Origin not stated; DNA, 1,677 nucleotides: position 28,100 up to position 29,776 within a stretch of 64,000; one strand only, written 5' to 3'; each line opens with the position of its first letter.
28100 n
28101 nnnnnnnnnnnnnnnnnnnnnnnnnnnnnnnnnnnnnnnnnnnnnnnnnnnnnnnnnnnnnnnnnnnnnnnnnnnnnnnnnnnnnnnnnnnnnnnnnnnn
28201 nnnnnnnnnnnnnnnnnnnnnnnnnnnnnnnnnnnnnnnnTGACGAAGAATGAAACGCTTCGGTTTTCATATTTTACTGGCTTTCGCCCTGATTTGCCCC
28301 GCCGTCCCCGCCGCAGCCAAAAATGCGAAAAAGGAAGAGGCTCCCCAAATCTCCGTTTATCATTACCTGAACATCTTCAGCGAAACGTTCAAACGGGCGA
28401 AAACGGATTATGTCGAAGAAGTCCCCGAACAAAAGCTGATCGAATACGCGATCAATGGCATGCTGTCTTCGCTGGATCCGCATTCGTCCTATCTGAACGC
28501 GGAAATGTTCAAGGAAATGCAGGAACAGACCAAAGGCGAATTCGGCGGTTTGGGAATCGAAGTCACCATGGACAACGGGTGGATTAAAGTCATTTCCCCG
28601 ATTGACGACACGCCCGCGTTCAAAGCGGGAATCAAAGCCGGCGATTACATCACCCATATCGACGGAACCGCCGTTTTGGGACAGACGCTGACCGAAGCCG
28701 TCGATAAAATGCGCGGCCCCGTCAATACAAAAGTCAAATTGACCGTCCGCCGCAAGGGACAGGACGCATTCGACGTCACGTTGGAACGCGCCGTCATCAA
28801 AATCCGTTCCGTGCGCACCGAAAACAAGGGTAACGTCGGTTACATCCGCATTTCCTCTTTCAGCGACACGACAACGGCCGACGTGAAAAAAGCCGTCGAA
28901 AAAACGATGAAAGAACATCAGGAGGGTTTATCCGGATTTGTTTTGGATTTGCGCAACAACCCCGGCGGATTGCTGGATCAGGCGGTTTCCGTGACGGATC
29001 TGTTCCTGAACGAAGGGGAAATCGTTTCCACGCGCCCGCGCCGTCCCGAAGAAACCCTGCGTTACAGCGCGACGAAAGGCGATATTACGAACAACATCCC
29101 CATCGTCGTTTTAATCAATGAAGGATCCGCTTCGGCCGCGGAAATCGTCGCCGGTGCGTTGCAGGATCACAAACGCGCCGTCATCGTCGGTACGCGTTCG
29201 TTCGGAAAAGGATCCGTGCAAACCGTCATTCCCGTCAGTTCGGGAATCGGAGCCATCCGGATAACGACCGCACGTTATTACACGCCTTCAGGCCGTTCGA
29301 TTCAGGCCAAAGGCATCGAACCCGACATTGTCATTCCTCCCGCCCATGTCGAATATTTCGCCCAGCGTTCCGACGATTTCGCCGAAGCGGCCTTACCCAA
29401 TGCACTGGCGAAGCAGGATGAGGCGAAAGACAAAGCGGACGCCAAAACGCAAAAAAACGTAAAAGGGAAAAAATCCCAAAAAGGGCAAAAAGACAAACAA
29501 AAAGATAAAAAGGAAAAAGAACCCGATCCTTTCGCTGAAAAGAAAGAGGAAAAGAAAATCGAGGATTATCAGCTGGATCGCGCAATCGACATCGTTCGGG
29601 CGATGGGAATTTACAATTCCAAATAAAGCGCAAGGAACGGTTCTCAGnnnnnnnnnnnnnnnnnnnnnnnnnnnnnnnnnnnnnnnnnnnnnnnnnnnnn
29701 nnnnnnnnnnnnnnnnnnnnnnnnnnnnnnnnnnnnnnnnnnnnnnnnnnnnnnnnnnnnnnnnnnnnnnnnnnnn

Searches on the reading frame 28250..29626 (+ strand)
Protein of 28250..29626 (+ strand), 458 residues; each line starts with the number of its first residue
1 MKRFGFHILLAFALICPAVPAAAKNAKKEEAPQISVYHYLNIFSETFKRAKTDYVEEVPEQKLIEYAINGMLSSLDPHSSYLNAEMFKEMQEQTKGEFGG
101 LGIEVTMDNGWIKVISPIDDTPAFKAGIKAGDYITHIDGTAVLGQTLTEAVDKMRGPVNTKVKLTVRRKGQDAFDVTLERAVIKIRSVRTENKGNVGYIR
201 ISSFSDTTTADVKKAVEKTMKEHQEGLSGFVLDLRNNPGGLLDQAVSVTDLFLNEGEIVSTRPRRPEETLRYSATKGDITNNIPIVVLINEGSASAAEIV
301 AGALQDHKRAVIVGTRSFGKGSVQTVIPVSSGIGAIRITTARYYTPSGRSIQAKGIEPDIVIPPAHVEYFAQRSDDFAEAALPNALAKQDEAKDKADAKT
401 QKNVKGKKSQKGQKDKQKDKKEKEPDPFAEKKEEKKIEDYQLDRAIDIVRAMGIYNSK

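Call 18: find_encoding_contigs(protein=window:28250-29626:+, flank=10000, max_places=1)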
Protein window:28250-29626:+ (458 aa): 5 contigs read that carry it; 1 place shown.
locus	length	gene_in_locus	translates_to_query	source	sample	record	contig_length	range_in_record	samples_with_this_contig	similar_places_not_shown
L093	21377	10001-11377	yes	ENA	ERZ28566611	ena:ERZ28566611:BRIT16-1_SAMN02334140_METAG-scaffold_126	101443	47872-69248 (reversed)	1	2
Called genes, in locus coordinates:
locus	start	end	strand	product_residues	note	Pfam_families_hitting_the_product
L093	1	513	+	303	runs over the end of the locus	PF14237:GYF_2 (weak), PF01987:AIM24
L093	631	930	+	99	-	PF00829:Ribosomal_L21p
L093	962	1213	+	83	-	PF01016:Ribosomal_L27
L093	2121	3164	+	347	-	PF01018:GTP1_OBG, PF01926:MMR_HSR1, PF02421:FeoB_N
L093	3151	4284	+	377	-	PF00696:AA_kinase, PF01472:PUA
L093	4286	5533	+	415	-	PF00171:Aldedh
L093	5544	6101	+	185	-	PF01467:CTP_transf_like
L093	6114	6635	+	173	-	PF02410:RsfS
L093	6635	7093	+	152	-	PF02590:SPOUT_MTase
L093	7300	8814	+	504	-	PF01676:Metalloenzyme, PF06415:iPGM_N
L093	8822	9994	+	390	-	PF01551:Peptidase_M23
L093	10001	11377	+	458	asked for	PF22694:CtpB_N-like, PF00595:PDZ, PF13180:PDZ_2, PF17820:PDZ_6, PF03572:Peptidase_S41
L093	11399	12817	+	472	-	PF04748:Polysacc_deac_2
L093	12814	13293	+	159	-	PF00293:NUDIX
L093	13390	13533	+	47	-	-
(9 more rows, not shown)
